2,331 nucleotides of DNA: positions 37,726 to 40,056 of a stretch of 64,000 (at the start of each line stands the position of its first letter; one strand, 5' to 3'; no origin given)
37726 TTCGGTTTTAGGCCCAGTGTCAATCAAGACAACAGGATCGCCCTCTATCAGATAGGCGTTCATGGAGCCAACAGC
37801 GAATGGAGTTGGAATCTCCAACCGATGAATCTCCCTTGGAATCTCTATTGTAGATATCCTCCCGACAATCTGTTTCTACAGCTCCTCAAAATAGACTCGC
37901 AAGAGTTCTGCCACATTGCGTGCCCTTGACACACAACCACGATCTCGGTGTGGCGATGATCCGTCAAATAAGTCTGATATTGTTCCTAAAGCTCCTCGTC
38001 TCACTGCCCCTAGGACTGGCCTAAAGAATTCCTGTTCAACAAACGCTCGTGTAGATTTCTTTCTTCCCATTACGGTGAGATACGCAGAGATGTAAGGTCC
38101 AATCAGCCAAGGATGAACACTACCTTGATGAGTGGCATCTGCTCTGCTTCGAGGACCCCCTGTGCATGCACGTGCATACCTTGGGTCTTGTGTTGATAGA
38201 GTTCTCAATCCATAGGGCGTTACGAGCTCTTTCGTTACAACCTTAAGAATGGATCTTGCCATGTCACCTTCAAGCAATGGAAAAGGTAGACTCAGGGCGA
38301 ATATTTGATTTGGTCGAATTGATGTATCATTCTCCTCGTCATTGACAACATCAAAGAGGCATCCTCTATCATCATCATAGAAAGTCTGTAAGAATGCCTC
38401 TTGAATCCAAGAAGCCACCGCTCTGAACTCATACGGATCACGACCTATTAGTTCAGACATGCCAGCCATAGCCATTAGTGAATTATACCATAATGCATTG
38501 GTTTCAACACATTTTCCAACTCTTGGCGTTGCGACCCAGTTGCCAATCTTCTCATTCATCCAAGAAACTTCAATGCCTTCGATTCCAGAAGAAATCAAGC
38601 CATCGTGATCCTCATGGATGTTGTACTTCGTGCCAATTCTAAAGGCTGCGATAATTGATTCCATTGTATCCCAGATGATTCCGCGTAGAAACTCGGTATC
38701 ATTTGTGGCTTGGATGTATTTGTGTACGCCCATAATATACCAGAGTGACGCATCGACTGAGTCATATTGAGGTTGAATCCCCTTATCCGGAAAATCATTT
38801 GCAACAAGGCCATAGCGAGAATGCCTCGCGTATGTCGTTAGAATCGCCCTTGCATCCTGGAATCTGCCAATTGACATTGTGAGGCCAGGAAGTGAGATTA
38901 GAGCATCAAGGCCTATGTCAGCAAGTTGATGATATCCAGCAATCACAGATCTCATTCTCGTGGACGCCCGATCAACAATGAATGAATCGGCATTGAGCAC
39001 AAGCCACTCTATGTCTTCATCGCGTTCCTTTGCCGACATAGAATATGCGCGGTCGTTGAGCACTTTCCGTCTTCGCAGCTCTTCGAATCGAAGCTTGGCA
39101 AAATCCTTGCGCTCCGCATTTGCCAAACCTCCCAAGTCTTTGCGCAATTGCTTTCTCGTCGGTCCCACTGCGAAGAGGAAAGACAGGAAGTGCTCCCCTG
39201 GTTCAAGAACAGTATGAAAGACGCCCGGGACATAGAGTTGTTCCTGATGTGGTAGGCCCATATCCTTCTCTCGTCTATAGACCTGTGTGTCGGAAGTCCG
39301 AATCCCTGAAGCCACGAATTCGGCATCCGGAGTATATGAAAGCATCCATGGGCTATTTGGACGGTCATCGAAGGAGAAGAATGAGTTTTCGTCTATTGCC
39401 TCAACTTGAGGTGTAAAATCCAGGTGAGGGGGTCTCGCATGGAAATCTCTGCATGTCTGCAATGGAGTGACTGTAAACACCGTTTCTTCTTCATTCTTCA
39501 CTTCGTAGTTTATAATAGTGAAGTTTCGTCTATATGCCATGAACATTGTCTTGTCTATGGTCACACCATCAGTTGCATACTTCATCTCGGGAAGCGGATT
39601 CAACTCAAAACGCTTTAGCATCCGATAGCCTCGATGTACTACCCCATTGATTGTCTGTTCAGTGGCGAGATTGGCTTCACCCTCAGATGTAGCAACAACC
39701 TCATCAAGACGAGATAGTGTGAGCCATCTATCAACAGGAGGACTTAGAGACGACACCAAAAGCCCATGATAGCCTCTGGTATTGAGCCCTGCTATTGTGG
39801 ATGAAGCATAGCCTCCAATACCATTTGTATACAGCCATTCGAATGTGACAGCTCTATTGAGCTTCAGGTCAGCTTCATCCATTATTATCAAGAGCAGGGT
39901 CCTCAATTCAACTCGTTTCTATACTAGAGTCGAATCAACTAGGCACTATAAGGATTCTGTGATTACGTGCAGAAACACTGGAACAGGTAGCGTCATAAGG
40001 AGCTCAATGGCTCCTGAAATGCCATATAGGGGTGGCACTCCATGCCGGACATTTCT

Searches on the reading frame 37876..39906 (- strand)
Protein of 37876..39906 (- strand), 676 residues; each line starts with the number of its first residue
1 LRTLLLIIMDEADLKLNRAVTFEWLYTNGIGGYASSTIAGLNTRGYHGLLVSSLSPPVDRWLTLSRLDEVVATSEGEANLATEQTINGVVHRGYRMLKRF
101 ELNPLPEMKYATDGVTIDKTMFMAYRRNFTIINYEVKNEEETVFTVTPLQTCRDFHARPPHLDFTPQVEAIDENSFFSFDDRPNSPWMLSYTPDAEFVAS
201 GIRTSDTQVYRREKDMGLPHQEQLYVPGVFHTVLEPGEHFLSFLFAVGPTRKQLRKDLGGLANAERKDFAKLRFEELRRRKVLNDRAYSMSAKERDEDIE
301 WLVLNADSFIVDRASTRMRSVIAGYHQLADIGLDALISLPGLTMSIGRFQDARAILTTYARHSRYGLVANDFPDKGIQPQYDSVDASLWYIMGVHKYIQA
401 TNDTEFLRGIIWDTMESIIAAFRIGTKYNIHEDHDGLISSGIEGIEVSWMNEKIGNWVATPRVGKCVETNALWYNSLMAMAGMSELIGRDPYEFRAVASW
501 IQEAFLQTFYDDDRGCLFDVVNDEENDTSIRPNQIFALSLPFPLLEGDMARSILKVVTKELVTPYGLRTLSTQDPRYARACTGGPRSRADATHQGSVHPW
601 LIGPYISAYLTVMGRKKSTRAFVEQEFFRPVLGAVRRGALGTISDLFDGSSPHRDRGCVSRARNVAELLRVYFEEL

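Call 39: search_protein_families(library=pfam, proteins=[window:37876-39906:-], max_evalue=0.00001)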
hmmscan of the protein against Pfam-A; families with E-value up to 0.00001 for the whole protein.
window:37876-39906:- (676 aa): 3 families
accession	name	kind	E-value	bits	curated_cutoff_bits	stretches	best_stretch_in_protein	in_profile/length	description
PF06202.20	GDE_C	-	4.8e-96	322.3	21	1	305-670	2-367/367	Amylo-alpha-1,6-glucosidase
PF12439.13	GDE_N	-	7.8e-57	192.7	27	1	23-240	2-218/219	Glycogen debranching enzyme N terminal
PF22422.2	MGH1-like_GH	-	1.7e-08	34.9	27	1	462-581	168-290/356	Mannosylglycerate hydrolase MGH1-like glycoside hydrolase domain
